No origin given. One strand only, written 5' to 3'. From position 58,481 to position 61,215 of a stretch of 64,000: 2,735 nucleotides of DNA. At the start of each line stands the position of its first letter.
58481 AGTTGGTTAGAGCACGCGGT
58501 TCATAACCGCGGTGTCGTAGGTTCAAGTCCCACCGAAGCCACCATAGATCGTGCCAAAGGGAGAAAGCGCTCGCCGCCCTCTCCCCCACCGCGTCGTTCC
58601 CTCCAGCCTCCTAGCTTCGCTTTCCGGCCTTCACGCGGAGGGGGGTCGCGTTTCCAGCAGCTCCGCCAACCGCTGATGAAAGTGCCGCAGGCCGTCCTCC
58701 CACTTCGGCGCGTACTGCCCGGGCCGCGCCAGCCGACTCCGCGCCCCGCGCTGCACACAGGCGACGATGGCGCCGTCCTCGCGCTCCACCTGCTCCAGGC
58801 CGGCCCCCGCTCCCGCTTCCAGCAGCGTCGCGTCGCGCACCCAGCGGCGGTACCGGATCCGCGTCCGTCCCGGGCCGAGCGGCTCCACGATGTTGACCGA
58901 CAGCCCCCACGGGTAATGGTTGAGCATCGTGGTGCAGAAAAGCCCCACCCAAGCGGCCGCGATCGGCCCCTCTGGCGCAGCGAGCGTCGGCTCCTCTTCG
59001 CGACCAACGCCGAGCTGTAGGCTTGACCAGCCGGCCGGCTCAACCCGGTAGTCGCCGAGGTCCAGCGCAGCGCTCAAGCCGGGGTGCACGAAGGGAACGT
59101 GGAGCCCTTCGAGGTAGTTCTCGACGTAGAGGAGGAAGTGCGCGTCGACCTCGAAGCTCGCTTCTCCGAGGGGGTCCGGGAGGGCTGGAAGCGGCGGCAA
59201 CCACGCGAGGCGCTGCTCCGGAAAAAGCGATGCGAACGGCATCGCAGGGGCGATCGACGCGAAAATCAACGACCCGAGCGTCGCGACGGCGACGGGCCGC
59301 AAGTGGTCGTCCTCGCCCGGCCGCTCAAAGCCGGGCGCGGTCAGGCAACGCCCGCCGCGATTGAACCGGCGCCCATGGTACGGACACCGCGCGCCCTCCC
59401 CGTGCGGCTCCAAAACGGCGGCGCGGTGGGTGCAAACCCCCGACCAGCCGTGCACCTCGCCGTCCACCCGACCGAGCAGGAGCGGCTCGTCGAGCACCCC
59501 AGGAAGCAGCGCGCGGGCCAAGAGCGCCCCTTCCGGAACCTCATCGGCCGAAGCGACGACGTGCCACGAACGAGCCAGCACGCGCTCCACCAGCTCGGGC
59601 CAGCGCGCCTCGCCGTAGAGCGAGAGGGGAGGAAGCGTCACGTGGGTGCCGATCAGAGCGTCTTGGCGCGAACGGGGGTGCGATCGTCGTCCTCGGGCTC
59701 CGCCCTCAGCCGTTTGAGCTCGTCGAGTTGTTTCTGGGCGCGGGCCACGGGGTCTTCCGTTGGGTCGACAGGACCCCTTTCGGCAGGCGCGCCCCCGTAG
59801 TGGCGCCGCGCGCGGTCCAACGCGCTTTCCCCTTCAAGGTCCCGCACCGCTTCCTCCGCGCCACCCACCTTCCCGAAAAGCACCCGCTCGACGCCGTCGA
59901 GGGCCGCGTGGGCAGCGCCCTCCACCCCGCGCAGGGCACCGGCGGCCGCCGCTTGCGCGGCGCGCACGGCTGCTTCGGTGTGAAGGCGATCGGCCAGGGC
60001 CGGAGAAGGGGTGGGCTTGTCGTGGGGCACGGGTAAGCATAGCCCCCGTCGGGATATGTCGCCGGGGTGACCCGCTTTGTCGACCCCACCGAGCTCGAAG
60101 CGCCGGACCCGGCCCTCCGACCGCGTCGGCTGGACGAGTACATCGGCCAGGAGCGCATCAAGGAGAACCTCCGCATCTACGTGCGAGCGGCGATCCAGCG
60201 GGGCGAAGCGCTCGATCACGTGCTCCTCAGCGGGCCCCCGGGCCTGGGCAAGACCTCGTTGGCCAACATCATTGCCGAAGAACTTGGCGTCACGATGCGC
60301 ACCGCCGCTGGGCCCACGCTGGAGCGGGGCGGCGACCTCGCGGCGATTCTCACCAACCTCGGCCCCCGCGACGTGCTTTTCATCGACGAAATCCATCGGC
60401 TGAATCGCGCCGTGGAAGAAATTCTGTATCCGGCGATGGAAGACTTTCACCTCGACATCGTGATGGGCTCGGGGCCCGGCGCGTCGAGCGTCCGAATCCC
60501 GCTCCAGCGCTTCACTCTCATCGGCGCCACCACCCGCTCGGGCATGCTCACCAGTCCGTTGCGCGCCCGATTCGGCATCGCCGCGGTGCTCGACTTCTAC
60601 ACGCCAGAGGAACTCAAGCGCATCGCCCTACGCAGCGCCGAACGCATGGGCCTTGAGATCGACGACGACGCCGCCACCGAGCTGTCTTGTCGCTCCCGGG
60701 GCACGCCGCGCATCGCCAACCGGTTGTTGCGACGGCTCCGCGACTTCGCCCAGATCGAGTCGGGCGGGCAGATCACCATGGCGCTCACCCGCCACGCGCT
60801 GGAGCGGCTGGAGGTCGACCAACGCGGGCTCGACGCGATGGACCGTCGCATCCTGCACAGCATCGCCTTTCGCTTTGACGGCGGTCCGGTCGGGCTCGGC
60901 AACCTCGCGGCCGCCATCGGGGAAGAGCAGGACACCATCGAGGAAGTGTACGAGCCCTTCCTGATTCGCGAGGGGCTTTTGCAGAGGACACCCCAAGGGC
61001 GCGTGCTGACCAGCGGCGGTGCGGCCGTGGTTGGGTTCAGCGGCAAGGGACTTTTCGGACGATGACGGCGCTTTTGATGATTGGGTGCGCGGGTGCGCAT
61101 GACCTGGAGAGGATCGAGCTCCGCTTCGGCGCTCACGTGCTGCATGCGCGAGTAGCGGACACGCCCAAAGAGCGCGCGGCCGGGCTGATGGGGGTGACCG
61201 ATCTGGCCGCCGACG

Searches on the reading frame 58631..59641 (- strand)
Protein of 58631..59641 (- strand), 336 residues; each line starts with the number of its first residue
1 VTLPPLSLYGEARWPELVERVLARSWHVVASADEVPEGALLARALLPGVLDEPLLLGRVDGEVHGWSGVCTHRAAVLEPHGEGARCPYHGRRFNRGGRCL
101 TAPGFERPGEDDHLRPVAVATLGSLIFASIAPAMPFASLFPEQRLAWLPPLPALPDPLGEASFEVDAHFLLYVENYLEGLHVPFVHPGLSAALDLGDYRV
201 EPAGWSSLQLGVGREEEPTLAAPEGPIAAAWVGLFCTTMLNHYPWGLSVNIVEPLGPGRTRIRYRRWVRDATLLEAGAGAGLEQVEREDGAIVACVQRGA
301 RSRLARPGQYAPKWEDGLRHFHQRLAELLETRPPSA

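Call 39: search_protein_families(library=pfam, proteins=[window:58631-59641:-], max_evalue=0.00001)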
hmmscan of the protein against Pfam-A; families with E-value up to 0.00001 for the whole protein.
window:58631-59641:- (336 aa): 2 families
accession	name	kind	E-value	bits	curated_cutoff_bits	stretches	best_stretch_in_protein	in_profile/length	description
PF00848.25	Ring_hydroxyl_A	-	2.3e-17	64.1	24.9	1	172-330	21-207/208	Ring hydroxylating alpha subunit (catalytic domain)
PF00355.32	Rieske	-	6.8e-12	45.6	20.3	1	25-105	1-81/88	Rieske [2Fe-2S] domain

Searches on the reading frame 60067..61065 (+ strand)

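Call 39: search_protein_families(library=pfam, proteins=[window:60067-61065:+], max_evalue=0.00001)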
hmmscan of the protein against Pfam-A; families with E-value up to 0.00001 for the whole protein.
window:60067-61065:+ (332 aa): 6 families
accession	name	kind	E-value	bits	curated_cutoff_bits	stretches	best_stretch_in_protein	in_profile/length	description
PF05496.18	RuvB_N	-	7.8e-77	256.9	27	1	17-173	1-157/159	Holliday junction DNA helicase RuvB P-loop domain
PF17864.7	AAA_lid_4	-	1.7e-28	98.6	27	1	178-251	1-74/74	RuvB AAA lid domain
PF05491.19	RuvB_C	-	6.9e-22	77.6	24.7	1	253-320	2-69/72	RuvB C-terminal winged helix domain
PF00004.35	AAA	-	5.6e-20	72.6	21.2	1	52-172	1-126/131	ATPase family associated with various cellular activities (AAA)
PF07728.20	AAA_5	-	2.2e-08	34.7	22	1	51-169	1-139/139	AAA domain (dynein-related subfamily)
PF13191.12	AAA_16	-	6.5e-06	27.2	32.6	0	26-75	3-50/167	AAA ATPase domain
